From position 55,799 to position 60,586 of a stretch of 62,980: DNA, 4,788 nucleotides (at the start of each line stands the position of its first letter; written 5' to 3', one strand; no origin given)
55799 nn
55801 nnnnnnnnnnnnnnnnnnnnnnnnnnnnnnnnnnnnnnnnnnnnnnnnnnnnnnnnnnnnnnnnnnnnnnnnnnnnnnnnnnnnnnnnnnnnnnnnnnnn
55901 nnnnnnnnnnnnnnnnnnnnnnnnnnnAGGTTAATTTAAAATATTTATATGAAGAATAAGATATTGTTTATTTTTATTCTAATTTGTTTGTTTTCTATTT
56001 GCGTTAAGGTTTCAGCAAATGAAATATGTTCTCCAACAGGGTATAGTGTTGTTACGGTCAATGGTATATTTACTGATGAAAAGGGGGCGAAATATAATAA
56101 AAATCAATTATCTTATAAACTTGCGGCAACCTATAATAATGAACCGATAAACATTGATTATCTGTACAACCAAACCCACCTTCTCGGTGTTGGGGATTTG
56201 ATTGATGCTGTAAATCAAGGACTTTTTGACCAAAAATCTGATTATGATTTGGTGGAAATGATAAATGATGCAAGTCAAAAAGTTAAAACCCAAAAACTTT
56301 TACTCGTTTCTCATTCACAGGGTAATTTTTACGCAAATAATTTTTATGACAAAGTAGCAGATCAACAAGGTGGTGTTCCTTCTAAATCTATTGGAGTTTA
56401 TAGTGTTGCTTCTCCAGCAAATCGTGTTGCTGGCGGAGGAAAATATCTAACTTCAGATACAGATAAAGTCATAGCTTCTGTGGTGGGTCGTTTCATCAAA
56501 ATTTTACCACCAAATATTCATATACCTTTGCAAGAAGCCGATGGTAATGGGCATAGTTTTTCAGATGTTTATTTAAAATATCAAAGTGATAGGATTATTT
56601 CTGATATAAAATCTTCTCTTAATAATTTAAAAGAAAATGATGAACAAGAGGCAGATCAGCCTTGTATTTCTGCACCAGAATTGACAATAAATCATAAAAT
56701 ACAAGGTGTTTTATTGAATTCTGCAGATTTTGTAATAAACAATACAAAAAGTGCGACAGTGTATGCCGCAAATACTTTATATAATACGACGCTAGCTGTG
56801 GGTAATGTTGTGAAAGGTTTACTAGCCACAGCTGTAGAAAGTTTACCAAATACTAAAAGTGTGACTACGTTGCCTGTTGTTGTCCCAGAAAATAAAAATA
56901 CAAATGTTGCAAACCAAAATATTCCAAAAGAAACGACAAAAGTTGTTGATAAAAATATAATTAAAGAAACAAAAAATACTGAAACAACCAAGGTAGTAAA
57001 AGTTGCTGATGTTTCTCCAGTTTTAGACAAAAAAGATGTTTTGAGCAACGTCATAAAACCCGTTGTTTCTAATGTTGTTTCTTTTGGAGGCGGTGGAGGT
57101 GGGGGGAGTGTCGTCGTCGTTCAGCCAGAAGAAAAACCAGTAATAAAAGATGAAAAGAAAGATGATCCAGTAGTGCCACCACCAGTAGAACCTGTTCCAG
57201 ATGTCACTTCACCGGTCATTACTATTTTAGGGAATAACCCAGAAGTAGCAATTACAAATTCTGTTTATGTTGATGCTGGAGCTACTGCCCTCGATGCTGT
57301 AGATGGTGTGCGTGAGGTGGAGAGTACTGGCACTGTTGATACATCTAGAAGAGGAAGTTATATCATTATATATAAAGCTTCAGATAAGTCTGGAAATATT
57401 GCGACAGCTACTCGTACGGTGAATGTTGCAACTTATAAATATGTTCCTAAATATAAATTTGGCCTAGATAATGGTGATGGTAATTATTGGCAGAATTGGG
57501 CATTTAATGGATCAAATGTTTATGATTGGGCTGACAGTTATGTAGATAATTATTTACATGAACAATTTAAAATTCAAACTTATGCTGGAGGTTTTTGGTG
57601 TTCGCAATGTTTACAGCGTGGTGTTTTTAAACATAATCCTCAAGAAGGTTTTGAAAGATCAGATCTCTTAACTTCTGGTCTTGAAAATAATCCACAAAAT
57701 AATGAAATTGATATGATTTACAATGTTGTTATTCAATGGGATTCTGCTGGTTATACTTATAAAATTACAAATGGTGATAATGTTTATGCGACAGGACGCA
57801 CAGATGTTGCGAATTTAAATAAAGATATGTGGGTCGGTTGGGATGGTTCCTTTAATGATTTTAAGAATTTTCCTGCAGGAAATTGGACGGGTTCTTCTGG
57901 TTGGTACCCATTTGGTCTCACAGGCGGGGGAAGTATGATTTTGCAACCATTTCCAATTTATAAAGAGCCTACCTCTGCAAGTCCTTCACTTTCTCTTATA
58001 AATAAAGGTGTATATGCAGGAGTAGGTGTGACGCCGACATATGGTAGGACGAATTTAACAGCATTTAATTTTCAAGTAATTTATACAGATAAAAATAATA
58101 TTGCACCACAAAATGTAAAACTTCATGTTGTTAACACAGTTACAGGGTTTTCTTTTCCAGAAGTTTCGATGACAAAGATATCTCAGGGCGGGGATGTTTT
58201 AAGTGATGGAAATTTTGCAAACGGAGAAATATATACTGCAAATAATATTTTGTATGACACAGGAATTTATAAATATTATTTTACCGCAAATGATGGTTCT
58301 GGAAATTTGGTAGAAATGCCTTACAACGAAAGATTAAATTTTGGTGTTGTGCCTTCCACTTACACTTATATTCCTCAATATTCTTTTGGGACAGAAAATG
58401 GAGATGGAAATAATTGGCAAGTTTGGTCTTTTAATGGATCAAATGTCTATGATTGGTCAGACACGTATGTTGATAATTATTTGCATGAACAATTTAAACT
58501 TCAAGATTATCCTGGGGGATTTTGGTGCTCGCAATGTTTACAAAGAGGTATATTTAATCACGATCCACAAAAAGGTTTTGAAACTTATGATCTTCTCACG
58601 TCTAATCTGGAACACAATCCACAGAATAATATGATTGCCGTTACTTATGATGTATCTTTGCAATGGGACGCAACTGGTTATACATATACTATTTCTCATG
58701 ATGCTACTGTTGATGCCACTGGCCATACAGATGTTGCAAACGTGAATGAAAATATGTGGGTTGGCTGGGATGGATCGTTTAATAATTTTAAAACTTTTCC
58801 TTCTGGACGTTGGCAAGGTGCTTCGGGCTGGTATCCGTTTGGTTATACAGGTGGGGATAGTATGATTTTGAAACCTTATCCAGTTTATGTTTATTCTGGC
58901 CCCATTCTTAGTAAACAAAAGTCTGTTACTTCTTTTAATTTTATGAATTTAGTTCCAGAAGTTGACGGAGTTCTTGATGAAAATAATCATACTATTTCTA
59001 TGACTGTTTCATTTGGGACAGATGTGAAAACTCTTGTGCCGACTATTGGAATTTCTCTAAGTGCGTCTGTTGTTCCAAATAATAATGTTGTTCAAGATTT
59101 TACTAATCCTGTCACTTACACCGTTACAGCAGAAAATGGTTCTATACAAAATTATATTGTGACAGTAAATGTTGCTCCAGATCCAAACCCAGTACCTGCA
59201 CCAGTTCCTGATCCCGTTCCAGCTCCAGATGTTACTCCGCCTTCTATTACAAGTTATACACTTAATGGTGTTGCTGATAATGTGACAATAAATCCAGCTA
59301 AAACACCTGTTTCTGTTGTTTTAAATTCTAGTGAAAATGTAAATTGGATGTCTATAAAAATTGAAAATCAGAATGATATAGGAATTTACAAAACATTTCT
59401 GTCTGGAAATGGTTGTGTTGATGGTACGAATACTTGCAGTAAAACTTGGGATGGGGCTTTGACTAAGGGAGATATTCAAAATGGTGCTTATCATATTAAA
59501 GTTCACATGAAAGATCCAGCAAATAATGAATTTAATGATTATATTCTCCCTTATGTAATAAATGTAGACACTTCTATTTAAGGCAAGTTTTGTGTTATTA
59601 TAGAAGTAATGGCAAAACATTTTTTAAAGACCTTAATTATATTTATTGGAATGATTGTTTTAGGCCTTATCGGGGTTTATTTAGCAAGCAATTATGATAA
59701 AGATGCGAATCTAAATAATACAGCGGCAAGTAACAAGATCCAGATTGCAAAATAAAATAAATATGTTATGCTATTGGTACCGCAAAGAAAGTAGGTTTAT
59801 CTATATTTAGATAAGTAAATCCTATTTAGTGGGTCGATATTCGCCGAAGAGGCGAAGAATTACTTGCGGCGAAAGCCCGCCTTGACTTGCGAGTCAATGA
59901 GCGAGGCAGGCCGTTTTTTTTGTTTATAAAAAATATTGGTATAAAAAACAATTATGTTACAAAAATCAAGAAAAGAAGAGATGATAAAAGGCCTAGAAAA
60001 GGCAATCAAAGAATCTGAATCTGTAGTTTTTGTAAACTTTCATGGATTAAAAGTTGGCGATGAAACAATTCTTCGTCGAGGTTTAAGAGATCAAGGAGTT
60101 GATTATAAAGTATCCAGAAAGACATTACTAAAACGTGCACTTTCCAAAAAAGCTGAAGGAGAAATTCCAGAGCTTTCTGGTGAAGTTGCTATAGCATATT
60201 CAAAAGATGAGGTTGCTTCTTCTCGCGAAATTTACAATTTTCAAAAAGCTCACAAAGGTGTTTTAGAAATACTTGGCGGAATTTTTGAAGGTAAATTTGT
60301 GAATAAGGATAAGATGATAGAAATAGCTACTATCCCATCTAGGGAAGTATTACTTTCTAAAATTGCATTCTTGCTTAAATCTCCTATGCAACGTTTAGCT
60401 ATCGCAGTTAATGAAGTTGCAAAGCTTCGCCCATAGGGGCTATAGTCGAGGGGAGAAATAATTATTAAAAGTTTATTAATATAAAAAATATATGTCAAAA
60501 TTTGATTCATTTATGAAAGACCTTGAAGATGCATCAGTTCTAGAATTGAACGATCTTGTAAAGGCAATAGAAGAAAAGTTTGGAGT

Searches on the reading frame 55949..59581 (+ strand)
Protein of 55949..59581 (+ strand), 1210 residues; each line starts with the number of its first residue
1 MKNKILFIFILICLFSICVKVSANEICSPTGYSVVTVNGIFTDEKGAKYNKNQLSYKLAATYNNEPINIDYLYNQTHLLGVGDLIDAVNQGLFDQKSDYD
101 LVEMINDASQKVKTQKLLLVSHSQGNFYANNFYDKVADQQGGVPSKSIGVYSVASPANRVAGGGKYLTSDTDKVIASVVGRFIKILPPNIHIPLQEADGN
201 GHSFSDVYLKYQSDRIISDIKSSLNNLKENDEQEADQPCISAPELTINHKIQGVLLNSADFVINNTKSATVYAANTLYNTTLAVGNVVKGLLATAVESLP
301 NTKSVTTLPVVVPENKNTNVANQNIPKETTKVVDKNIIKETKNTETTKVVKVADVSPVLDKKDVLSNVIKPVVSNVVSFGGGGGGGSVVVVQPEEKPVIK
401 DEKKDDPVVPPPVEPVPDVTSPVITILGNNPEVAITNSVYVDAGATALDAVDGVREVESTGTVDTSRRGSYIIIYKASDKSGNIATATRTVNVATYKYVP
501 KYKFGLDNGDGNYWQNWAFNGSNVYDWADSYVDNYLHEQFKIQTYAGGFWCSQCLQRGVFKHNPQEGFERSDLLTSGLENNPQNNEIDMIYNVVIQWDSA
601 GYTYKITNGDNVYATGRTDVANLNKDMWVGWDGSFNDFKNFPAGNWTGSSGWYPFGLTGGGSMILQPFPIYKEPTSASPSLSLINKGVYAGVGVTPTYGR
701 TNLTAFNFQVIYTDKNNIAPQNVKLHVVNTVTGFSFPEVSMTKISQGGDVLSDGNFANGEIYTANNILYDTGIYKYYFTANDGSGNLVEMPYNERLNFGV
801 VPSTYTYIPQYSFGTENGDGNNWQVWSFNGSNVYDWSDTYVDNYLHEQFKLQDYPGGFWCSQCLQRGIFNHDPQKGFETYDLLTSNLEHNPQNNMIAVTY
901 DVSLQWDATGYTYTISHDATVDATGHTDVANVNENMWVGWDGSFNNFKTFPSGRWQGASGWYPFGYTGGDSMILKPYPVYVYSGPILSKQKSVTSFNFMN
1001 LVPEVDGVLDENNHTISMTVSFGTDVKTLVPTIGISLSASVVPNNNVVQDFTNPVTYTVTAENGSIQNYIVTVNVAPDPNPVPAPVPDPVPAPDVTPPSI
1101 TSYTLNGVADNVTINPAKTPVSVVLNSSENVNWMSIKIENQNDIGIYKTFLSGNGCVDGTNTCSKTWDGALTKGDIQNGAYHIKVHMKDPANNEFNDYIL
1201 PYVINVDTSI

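Call 59: search_protein_families(library=pfam, proteins=[window:55949-59581:+], max_evalue=0.001)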
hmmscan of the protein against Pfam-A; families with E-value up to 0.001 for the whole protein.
window:55949-59581:+ (1210 aa): 2 families
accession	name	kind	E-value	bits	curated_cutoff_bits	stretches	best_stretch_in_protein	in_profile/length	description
PF16403.11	Bact_surface_Ig-like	-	3.4e-13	49.9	27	1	424-493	1-71/71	Bacterial surface protein, Ig-like domain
PF16410.10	DUF5018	-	7e-12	45.3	38.2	1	988-1075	131-215/352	Domain of unknown function (DUF5018)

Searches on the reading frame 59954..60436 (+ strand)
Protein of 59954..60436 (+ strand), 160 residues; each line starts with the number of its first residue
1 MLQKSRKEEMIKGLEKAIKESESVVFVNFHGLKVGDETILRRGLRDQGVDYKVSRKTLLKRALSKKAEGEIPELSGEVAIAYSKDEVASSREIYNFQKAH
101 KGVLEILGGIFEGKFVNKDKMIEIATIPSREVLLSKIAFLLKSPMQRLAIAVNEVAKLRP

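Call 59: search_protein_families(library=pfam, proteins=[window:59954-60436:+], max_evalue=0.001)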
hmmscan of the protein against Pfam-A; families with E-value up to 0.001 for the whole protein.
window:59954-60436:+ (160 aa): 1 family
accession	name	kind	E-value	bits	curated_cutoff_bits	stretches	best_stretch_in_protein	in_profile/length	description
PF00466.25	Ribosomal_L10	-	1.2e-18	67.5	22.8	1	4-96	3-98/100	Ribosomal protein L10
